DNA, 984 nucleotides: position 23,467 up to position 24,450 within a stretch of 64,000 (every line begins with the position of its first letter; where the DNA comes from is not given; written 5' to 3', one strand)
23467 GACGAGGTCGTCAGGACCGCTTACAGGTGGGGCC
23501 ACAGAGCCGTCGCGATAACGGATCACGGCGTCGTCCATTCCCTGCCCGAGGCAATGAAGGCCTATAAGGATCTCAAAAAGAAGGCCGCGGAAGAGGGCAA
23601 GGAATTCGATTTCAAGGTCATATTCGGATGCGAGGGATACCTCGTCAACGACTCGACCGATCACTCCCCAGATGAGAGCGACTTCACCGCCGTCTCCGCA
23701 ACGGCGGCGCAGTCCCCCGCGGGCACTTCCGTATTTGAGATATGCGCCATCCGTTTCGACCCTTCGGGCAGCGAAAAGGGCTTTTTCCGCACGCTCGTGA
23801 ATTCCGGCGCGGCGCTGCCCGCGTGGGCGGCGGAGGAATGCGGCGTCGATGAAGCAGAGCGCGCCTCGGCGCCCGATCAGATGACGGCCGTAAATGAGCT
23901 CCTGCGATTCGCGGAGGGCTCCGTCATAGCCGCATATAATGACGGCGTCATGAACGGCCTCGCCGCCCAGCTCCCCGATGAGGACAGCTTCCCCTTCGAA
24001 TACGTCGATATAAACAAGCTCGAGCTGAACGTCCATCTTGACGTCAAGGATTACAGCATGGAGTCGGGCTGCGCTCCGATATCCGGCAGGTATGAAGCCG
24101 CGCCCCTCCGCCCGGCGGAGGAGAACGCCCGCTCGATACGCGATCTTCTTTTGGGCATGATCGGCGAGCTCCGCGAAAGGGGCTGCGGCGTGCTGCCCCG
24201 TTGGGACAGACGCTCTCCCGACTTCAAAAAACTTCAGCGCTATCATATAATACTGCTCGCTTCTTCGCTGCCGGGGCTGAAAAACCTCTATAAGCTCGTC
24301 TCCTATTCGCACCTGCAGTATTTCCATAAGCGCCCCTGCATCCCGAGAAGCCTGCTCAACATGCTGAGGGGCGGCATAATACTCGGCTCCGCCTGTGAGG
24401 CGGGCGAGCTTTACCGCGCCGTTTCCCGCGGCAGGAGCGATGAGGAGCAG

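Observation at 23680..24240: PolC retains a full-length exonuclease insert, but 4 of the 5 DEDDh catalytic positions appear substituted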

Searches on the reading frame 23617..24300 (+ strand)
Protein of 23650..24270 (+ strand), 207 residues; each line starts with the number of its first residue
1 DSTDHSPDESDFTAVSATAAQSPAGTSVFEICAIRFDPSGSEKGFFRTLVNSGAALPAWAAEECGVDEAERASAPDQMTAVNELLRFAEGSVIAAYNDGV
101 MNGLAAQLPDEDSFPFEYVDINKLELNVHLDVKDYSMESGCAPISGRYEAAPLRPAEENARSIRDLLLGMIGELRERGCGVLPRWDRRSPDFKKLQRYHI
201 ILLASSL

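Call 6: search_solved_structures(query=window:23650-24270:+, max_evalue=10, show_alignments=3)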
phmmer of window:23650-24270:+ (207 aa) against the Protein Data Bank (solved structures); distinct sequences matched with E-value up to 10: 0.
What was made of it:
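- On DEDDh (DnaQ-like / RNase T, Pfam PF00929) 3'-5' exonucleases: The insert alone has no PDB sequence hit at E<=10 (call 6).
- Tried and rejected: Sequence search of the insert against the PDB gave no hit at E<=10 (call 6).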

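Call 31: predict_structure(alignment_id=A1)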
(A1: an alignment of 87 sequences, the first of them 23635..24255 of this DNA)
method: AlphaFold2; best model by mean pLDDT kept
length: 207 residues; sequences in the alignment: 87
mean_pLDDT: 91.2   pTM: 0.87
mean pLDDT of the five models: 91.2, 89.2, 89.1, 88.2, 86.2
residues with pLDDT >= 90: 160; 70-90: 21; 50-70: 25; < 50: 1
segments of 3 or more residues with pLDDT < 50: none
pLDDT, mean of each block of 10 residues (from residue 1): 75 98 96 98 98 98 98 97 98 98 97 97 96 78 68 88 98 97 96 76 60
secondary structure, 60 per line:
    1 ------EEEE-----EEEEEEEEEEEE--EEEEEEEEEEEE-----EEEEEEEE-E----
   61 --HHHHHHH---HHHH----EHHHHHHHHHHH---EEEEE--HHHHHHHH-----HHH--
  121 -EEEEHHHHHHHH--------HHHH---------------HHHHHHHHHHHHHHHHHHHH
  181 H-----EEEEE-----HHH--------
elements in order: E7-10 E16-27 E30-41 E47-54 H63-69 H73-76 H82-92 E96-100 H103-110 E122-125 H126-133 H142-145 H161-181 E187-191
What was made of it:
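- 23656..24225 (+): DnaQ-like (DEDDh-fold) insert, aa 411-600, catalytically degenerate: a pseudo-exonuclease domain. AF2 pLDDT 91.2, pTM 0.87 (call 31).
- On DEDDh (DnaQ-like / RNase T, Pfam PF00929) 3'-5' exonucleases: AF2 pLDDT 91.2 (call 31).
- AF2 gives pLDDT 91.2 and pTM 0.87 for the insert (call 31).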

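Call 33: find_related_loci(query=A2, collection=genome_contigs, flank=10000)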
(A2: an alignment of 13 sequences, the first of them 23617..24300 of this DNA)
Query A2 (228 aa) in genome_contigs; peptide patterns used: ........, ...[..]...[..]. (x = any residue, [..] = any of these).
41 stretches matched a pattern; 37 encode a relative of the query (tblastn E <= 1e-3); 35 distinct loci.
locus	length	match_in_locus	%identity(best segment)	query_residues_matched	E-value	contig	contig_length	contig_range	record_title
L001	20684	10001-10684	70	1-228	1e-108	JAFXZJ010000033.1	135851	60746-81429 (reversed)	MAG: Clostridia bacterium isolate RGIG6884 Sheep_Rumen-5__c915296, whole genome shotgun sequence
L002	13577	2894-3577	64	1-228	7e-103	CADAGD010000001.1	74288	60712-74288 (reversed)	MAG: uncultured Clostridiales bacterium isolate RUG13271 genome assembly, contig: RUG13271_asm_1, whole genome shotgun s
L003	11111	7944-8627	64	1-228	4e-96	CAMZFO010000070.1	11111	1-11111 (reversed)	MAG TPA_asm: uncultured Clostridia bacterium isolate SRR10912537_bin.26_metaWRAP_v1.3_MAG genome assembly, contig: ERZ14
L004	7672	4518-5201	65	1-228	3e-96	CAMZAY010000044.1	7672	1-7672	MAG TPA_asm: uncultured Clostridia bacterium isolate SRR10912538_bin.15_metaWRAP_v1.3_MAG genome assembly, contig: ERZ14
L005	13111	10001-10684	62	1-228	1e-90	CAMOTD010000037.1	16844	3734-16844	MAG: uncultured Clostridia bacterium isolate SRR873608_bin.71_metaWRAP_v1.3_MAG genome assembly, contig: NODE_10044_leng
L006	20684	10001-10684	60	1-228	2e-89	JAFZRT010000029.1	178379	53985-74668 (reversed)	MAG: Clostridia bacterium isolate RGIG8038 Water_buffalos_Rumen-1__c423550, whole genome shotgun sequence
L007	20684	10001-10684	56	1-228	5e-85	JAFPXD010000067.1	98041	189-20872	MAG: Clostridia bacterium isolate RGIG1555 Goat_Abomasum-6__c641862, whole genome shotgun sequence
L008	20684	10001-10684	55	1-228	2e-79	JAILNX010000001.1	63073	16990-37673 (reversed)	MAG: Clostridiales bacterium isolate RUI291 k141_13813776_flag=0_multi=28.2731_len=63073, whole genome shotgun sequence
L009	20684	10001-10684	62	1-228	1e-94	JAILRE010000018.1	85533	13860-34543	MAG: Clostridiales bacterium isolate RUI376 k141_5653385_flag=0_multi=27.9605_len=85533, whole genome shotgun sequence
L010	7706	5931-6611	43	1-228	3e-54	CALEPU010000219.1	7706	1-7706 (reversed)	MAG TPA_asm: uncultured Clostridia bacterium isolate ERR1278074_bin.0_CONCOCT_v1.1_MAG genome assembly, contig: ERZ84238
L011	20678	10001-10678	42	1-228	8e-52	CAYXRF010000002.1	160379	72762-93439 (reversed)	MAG TPA_asm: uncultured Oscillospiraceae bacterium isolate SRP294416_co3_738 genome assembly, contig: NODE_27_length_160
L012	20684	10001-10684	59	1-228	5e-91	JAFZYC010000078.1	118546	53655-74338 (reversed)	MAG: Clostridia bacterium isolate RGIG8203 Water_buffalos_Rumen-3__c1416257, whole genome shotgun sequence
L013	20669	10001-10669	37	1-228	7e-37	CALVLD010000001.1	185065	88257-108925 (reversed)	MAG: uncultured Clostridia bacterium isolate BRZ_AB__bin62 genome assembly, contig: BRZ_AB__NODE_54_length_185065_cov_9.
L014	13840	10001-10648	33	1-228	8e-23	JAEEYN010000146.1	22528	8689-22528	MAG: Bacillota bacterium isolate Tb.RUG.61 k141_7233367_flag=0_multi=86.8579_len=22528, whole genome shotgun sequence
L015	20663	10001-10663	33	1-228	3e-22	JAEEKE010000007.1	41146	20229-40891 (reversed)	MAG: Bacillota bacterium isolate Tb.RUG.186 k141_370517_flag=0_multi=23.0776_len=41146, whole genome shotgun sequence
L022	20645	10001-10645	29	1-228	2e-17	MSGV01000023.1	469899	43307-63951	MAG: Christensenellaceae bacterium Phil7 707_L1_merged_contig_29, whole genome shotgun sequence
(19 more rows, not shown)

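Call 34: fold_search(model_id=the predicted structure, library=pdb)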
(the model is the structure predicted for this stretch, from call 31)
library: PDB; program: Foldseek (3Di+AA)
matches with E <= 10: 715; with E <= 0.001: 185
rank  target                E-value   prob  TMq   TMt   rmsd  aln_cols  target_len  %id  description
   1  9qpc_A                6.4e-09  1.00  0.66  0.12   6.5       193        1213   14  DNA polymerase with inhibitor (released 2025-09-24)
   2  9qrn_A                2.1e-08  1.00  0.65  0.13   6.6       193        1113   14  DNA polymerase without DNA or inhibitor (released 2025-09-24)
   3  9ii8_A                1.6e-07  1.00  0.60  0.15   6.9       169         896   12  Crystal structure of Staphylococcus aureus DinG protein in complex with ssDNA (released 2025-06-25)
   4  7n8v_A                3.7e-07  1.00  0.56  0.54   7.6       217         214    9  Crystal structure of free ERI2 nuclease (released 2022-07-06)
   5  8zef_A                4.7e-07  1.00  0.57  0.15   7.3       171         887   13  Crystal structure of Staphylococcus aureus DinG protein in complex with ssDNA and Ca2+ (released 2025-05-21)
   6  4l8r_E                8.6e-07  1.00  0.59  0.45   6.4       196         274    9  Structure of mrna stem-loop, human stem-loop binding protein and 3'hexo ternary complex (released 2013-07-10)
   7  1zbh_B                9.2e-07  1.00  0.58  0.53   7.2       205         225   10  3'-end specific recognition of histone mRNA stem-loop by 3'-exonuclease (released 2006-09-26)
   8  8h18                  1.0e-06  1.00  0.53  0.62   7.1       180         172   16  Crystal structure of DnaQ domain of Streptococcus thermophilus strain DGCC 7710 (released 2023-09-13)
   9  4l8r_B                1.2e-06  1.00  0.59  0.45   7.2       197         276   11  Structure of mrna stem-loop, human stem-loop binding protein and 3'hexo ternary complex (released 2013-07-10)
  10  2ido_A                1.8e-06  1.00  0.58  0.68   6.6       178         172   17  Structure of the E. coli Pol III epsilon-Hot proofreading complex (released 2006-11-14)
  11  8h2f                  1.8e-06  1.00  0.53  0.63   7.0       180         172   16  Crystal structure of DnaQ domain in complex witn TMP of Streptococcus thermophilus strain DGCC 7710 (released 2023-09-13)
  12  7n8v_B                1.8e-06  1.00  0.57  0.56   7.3       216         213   10  Crystal structure of free ERI2 nuclease (released 2022-07-06)
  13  1zbu_B                2.3e-06  1.00  0.59  0.42   7.0       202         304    9  crystal structure of full-length 3'-exonuclease (released 2006-09-19)
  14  1zbu_A                2.6e-06  1.00  0.57  0.53   6.8       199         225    8  crystal structure of full-length 3'-exonuclease (released 2006-09-19)
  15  2ido_C                4.5e-06  1.00  0.56  0.65   7.0       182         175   16  Structure of the E. coli Pol III epsilon-Hot proofreading complex (released 2006-11-14)
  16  2p1j_A                6.1e-06  1.00  0.47  0.57  12.6       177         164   19  Crystal structure of a polC-type DNA polymerase III exonuclease domain from Thermotoga maritima (released 2007-03-20)
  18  2p1j_B                7.4e-06  1.00  0.46  0.55  14.3       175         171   19  Crystal structure of a polC-type DNA polymerase III exonuclease domain from Thermotoga maritima (released 2007-03-20)
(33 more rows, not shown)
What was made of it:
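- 23656..24225 (+): Foldseek top hits are the 9qpc/9qrn exonuclease domain, 2ido epsilon and 2p1j (call 34).
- On DEDDh (DnaQ-like / RNase T, Pfam PF00929) 3'-5' exonucleases: Foldseek probability 1.00 to the 9qpc exonuclease domain, 2ido (epsilon), 2p1j, RNase T and ERI/3'hExo (call 34).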

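Call 62: find_homologous_proteins(query=L022:8855-13066:+, max_evalue=1e-10)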
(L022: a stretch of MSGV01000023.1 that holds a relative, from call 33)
Query L022:8855-13066:+ (1404 aa): 5111 proteins with E <= 1e-10 among 8000 candidates; the best 120 are listed.
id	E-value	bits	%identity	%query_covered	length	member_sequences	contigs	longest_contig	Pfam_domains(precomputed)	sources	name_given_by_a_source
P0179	0.0e+0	3235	100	100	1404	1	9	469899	PF02811.27,PF14579.13,PF17657.7,PF07733.19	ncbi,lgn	-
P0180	0.0e+0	2707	83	99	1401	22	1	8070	PF02811.27,PF14579.13,PF17657.7,PF07733.19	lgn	-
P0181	0.0e+0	2651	81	100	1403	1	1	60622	PF02811.27,PF14579.13,PF17657.7,PF07733.19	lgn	-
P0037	0.0e+0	2383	74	100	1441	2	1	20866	PF02811.27,PF14579.13,PF17657.7,PF07733.19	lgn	-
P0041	0.0e+0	2382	73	100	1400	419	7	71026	PF02811.27,PF14579.13,PF17657.7,PF07733.19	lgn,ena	-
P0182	0.0e+0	2365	73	99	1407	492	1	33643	PF02811.27,PF14579.13,PF17657.7,PF07733.19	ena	-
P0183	0.0e+0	2331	72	99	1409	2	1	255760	PF02811.27,PF14579.13,PF17657.7,PF07733.19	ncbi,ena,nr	ncbi:MAG: PolC-type DNA polymerase III [Christensenellaceae bacterium]|nr:PolC-type DNA polymerase I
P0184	0.0e+0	2323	72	99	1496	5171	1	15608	PF02811.27,PF14579.13,PF17657.7,PF07733.19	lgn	-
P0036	0.0e+0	2268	70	99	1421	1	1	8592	PF02811.27,PF14579.13,PF17657.7,PF07733.19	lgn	-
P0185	0.0e+0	2264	71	99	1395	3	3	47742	PF02811.27,PF14579.13,PF17657.7,PF07733.19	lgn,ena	-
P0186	0.0e+0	2217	69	99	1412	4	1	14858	PF02811.27,PF14579.13,PF17657.7,PF07733.19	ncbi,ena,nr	ncbi:MAG: PolC-type DNA polymerase III [Clostridia bacterium]|nr:PolC-type DNA polymerase III [Clost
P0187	0.0e+0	2192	68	99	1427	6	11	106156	PF02811.27,PF14579.13,PF17657.7,PF07733.19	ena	-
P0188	0.0e+0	2185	68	99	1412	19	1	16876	PF02811.27,PF14579.13,PF17657.7,PF07733.19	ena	-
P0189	0.0e+0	2180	83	64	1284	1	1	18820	PF02811.27,PF14579.13,PF17657.7,PF07733.19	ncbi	-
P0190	0.0e+0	2138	67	98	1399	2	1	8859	PF02811.27,PF14579.13,PF17657.7,PF07733.19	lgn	-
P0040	0.0e+0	2096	65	99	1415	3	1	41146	PF00929.32,PF02811.27,PF14579.13,PF17657.7,PF07733.19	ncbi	-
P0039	0.0e+0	2084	65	99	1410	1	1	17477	PF00929.32,PF02811.27,PF14579.13,PF17657.7,PF07733.19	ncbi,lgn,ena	-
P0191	0.0e+0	2074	65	99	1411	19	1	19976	PF00929.32,PF02811.27,PF14579.13,PF17657.7,PF07733.19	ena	-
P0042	0.0e+0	2072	65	99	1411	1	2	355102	PF00929.32,PF02811.27,PF14579.13,PF17657.7,PF07733.19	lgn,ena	-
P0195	0.0e+0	2046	65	99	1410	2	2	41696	PF00929.32,PF02811.27,PF14579.13,PF17657.7,PF07733.19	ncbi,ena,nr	ncbi:MAG: PolC-type DNA polymerase III [Clostridia bacterium]|nr:PolC-type DNA polymerase III [Clost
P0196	0.0e+0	2042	64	100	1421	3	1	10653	PF00929.32,PF02811.27,PF14579.13,PF17657.7,PF07733.19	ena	-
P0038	0.0e+0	2011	63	99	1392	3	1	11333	PF00929.32,PF02811.27,PF14579.13,PF17657.7,PF07733.19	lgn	-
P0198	0.0e+0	1886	67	85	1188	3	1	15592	PF00929.32,PF02811.27,PF14579.13,PF17657.7,PF07733.19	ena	-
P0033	0.0e+0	1695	56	97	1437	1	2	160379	PF00929.32,PF02811.27,PF14579.13,PF17657.7,PF07733.19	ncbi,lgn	-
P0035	0.0e+0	1693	55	98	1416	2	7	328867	PF00929.32,PF02811.27,PF14579.13,PF17657.7,PF07733.19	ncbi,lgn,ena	-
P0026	0.0e+0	1662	55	98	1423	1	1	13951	PF00929.32,PF02811.27,PF14579.13,PF17657.7,PF07733.19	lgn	-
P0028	0.0e+0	1655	55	98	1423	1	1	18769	PF00929.32,PF02811.27,PF14579.13,PF17657.7,PF07733.19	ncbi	-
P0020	0.0e+0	1631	54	99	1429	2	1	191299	PF00929.32,PF02811.27,PF14579.13,PF17657.7,PF07733.19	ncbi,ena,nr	ncbi:MAG: PolC-type DNA polymerase III [Clostridia bacterium]|nr:PolC-type DNA polymerase III [Clost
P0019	0.0e+0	1584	53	97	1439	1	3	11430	PF00929.32,PF02811.27,PF14579.13,PF17657.7,PF07733.19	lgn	-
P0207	0.0e+0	1563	53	96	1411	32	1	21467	PF00929.32,PF02811.27,PF14579.13,PF17657.7,PF07733.19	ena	-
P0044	0.0e+0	1554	54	93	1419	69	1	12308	PF00929.32,PF02811.27,PF14579.13,PF17657.7,PF07733.19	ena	-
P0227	0.0e+0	1489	56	86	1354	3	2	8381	PF00929.32,PF02811.27,PF14579.13,PF17657.7,PF07733.19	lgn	-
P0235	0.0e+0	1434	53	86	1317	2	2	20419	PF00929.32,PF13482.13,PF02811.27,PF14579.13,PF17657.7,PF07733.19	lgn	-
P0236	0.0e+0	1419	53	86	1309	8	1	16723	PF00929.32,PF13482.13,PF02811.27,PF16473.12,PF14579.13,PF17657.7,PF07733.19,PF21762.4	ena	-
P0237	0.0e+0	1406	52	87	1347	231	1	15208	PF00929.32,PF02811.27,PF14579.13,PF17657.7,PF07733.19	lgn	-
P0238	0.0e+0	1399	53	87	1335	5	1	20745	PF00929.32,PF13482.13,PF02811.27,PF14579.13,PF17657.7,PF07733.19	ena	-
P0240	0.0e+0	1383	52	86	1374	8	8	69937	PF00929.32,PF02811.27,PF16473.12,PF14579.13,PF17657.7,PF07733.19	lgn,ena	-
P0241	0.0e+0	1359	52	86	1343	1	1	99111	PF00929.32,PF02811.27,PF14579.13,PF17657.7,PF07733.19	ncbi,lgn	-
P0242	0.0e+0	1347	51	86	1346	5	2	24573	PF00929.32,PF02811.27,PF16473.12,PF14579.13,PF17657.7,PF07733.19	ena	-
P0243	0.0e+0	1338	49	88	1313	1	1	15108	PF00929.32,PF02811.27,PF16473.12,PF14579.13,PF17657.7,PF07733.19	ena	-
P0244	0.0e+0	1330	49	87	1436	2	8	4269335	PF00929.32,PF13482.13,PF02811.27,PF16473.12,PF14579.13,PF14480.12,PF01336.32,PF11490.14,PF17657.7,PF07733.19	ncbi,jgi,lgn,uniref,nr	ncbi:PolC-type DNA polymerase III [Acetivibrio mesophilus]|uniref:DNA polymerase III PolC-type n=1 T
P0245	0.0e+0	1329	50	87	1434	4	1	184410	PF00929.32,PF12836.14,PF13482.13,PF02811.27,PF16473.12,PF14579.13,PF14480.12,PF01336.32,PF11490.14,PF17657.7,PF07733.19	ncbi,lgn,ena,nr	ncbi:MAG TPA: PolC-type DNA polymerase III [Clostridiaceae bacterium]|nr:PolC-type DNA polymerase II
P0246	0.0e+0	1328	50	86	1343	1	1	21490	PF00929.32,PF02811.27,PF16473.12,PF14579.13,PF17657.7,PF07733.19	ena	-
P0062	0.0e+0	1322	50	88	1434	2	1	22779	PF00929.32,PF13482.13,PF02811.27,PF16473.12,PF14579.13,PF14480.12,PF01336.32,PF11490.14,PF17657.7,PF07733.19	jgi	-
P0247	0.0e+0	1317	50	86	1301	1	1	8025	PF00929.32,PF13482.13,PF02811.27,PF14579.13,PF01336.32,PF11490.14,PF17657.7,PF07733.19,PF21762.4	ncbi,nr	ncbi:MAG TPA: PolC-type DNA polymerase III, partial [Thermoanaerobacter sp.]|nr:PolC-type DNA polyme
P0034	0.0e+0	1316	52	83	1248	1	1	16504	PF00929.32,PF02811.27,PF17657.7,PF07733.19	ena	-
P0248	0.0e+0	1315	49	87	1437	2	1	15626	PF00929.32,PF13482.13,PF02811.27,PF14579.13,PF14480.12,PF01336.32,PF11490.14,PF17657.7,PF07733.19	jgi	-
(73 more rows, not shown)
